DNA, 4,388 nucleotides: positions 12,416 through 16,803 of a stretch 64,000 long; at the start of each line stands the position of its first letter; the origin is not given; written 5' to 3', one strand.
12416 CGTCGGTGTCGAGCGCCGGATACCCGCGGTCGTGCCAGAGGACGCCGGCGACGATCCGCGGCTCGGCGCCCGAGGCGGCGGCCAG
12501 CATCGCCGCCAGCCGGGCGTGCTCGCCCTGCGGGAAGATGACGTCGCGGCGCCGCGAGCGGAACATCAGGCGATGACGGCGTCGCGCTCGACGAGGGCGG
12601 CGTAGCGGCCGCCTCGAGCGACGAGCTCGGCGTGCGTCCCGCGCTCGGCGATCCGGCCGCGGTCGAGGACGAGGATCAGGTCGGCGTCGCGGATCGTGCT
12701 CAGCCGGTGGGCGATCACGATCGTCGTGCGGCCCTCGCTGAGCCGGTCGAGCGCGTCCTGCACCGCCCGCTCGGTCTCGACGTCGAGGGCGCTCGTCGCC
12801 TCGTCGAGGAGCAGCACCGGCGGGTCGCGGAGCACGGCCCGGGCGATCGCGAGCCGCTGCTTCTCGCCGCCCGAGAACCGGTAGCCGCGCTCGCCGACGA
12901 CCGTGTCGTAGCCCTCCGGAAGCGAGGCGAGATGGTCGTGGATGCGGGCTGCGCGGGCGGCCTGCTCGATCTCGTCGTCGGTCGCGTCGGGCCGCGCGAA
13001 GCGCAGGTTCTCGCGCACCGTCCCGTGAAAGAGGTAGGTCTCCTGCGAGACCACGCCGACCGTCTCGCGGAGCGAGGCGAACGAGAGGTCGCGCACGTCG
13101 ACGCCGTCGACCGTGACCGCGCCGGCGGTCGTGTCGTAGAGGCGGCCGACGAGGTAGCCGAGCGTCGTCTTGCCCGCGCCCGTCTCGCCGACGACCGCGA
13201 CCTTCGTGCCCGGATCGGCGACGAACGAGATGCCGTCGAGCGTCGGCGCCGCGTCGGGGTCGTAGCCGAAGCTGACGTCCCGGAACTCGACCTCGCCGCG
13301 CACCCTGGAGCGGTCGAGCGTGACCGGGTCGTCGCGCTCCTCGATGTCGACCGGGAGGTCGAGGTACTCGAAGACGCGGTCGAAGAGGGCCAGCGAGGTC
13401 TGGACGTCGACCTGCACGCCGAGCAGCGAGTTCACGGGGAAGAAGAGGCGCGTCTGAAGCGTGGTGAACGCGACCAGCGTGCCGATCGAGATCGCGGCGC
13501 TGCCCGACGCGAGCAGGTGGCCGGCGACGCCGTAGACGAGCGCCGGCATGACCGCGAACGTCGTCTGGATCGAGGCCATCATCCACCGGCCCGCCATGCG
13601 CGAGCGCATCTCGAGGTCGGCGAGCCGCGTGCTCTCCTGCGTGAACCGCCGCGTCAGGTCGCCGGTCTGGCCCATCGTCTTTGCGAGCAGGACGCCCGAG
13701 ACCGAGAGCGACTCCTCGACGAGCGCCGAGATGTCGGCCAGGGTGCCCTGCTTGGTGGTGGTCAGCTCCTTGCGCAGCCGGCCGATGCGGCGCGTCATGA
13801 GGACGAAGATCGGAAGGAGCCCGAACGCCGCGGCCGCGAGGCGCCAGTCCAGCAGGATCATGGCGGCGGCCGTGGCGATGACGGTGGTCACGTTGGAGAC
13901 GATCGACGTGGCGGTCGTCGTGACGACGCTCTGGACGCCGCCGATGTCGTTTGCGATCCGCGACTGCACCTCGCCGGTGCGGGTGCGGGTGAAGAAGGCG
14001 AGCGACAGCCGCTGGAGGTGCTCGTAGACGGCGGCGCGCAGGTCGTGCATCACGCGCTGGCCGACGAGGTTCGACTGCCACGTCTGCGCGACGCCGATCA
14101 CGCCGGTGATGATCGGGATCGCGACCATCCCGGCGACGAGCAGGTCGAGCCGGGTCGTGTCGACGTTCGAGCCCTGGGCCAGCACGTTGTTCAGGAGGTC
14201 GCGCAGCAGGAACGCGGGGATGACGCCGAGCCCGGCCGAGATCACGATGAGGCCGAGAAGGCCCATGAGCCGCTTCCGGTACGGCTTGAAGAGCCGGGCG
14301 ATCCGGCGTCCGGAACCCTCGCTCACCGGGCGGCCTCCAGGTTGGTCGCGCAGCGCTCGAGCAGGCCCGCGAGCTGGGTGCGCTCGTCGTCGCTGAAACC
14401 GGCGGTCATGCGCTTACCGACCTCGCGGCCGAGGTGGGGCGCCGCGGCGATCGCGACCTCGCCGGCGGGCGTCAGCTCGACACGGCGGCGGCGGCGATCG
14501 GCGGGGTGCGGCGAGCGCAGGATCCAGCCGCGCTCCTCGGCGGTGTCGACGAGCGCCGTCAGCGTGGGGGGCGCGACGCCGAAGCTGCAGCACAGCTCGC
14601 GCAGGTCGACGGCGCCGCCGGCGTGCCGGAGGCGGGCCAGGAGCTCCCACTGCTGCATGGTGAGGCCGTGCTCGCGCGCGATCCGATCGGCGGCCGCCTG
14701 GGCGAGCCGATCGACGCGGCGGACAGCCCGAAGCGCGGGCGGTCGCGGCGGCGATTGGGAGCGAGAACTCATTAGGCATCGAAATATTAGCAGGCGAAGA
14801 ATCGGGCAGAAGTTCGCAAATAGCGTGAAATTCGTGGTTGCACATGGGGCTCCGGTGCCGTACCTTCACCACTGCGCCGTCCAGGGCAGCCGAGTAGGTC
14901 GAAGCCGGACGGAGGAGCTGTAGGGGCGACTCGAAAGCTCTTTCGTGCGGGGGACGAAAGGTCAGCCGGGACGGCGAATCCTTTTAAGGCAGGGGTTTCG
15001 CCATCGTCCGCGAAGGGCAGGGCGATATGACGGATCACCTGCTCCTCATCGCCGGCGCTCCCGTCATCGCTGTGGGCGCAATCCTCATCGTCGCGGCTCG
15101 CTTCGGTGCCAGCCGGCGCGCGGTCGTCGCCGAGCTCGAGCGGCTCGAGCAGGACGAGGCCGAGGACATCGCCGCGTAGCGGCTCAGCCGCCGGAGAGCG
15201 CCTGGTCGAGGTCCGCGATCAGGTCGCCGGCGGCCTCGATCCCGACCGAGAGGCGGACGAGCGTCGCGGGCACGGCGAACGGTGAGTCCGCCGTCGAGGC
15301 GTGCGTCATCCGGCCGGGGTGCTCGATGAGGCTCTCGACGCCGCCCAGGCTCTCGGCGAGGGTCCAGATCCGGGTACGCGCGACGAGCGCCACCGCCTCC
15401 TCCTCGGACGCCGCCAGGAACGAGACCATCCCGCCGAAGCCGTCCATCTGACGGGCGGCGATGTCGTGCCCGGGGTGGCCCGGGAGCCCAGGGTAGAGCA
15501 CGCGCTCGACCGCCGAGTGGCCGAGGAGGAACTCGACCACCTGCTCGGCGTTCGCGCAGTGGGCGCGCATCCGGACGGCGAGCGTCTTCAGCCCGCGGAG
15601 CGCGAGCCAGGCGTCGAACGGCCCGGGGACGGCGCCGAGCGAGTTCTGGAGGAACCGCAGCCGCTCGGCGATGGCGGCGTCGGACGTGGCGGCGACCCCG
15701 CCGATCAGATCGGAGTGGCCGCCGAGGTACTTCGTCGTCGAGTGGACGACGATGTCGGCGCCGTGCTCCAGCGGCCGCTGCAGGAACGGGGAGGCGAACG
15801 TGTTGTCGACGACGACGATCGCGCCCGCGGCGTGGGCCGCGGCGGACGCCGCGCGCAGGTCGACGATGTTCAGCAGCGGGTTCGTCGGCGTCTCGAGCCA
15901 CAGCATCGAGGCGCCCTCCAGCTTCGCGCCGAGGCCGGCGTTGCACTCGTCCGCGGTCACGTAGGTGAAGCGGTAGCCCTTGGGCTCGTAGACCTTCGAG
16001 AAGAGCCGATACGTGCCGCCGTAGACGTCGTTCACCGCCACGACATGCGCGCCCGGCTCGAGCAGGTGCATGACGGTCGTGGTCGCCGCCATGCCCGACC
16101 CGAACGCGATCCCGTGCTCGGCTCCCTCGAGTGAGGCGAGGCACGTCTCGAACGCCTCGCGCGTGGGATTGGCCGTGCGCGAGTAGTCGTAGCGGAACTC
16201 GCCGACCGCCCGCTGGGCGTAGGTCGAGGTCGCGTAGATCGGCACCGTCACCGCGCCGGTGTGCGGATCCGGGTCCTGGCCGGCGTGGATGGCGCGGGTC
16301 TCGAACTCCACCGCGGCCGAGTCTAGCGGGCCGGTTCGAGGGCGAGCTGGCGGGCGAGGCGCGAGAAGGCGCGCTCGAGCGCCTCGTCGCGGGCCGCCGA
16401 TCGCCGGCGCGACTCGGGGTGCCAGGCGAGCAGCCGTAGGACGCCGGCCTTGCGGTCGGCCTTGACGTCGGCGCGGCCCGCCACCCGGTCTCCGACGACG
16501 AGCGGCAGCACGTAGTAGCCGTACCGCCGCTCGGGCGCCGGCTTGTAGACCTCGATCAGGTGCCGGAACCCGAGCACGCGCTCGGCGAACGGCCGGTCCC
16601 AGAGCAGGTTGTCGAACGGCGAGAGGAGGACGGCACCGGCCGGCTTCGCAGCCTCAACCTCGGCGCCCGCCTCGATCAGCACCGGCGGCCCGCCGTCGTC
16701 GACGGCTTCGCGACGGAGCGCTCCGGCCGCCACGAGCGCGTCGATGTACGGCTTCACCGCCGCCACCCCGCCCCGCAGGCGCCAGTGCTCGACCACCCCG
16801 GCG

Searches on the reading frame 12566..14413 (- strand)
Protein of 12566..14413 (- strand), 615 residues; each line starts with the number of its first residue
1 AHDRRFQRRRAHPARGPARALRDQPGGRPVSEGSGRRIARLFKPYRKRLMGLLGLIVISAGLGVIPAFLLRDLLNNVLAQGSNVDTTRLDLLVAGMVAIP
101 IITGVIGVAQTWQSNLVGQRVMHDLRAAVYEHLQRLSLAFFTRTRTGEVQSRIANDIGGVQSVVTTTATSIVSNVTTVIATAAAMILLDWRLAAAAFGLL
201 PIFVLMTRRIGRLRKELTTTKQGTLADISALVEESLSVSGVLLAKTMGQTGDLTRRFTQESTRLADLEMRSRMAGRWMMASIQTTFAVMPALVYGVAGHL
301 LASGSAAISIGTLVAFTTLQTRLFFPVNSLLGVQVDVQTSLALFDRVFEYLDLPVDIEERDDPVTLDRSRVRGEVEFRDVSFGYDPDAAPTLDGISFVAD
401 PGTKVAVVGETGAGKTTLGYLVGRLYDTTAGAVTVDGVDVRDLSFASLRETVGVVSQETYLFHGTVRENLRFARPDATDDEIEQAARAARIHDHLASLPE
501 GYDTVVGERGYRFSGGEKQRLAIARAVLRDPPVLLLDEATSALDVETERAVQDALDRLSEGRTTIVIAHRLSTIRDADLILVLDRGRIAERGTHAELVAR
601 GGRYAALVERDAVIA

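Call 85: search_protein_families(library=pfam, proteins=[window:12566-14413:-], max_evalue=0.0001)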
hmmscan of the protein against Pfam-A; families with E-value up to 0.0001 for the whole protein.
window:12566-14413:- (615 aa): 3 families
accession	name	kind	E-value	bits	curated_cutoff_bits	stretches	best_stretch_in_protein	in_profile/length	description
PF00664.28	ABC_membrane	-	2.1e-34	119.9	28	1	55-327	7-274/274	ABC transporter transmembrane region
PF00005.33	ABC_tran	-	2.4e-30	106.4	25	1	392-541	1-137/137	ABC transporter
PF02463.25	SMC_N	-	4.7e-06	26.6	40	1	489-580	130-208/220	RecF/RecN/SMC N terminal domain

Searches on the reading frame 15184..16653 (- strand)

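Call 85: search_protein_families(library=pfam, proteins=[window:15184-16653:-], max_evalue=0.0001)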
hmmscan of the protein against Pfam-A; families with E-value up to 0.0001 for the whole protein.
window:15184-16653:- (489 aa): 1 family
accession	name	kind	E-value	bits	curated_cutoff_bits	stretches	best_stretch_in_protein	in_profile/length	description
PF01053.26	Cys_Met_Meta_PP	-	3e-136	454.4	27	1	118-486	1-380/381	Cys/Met metabolism PLP-dependent enzyme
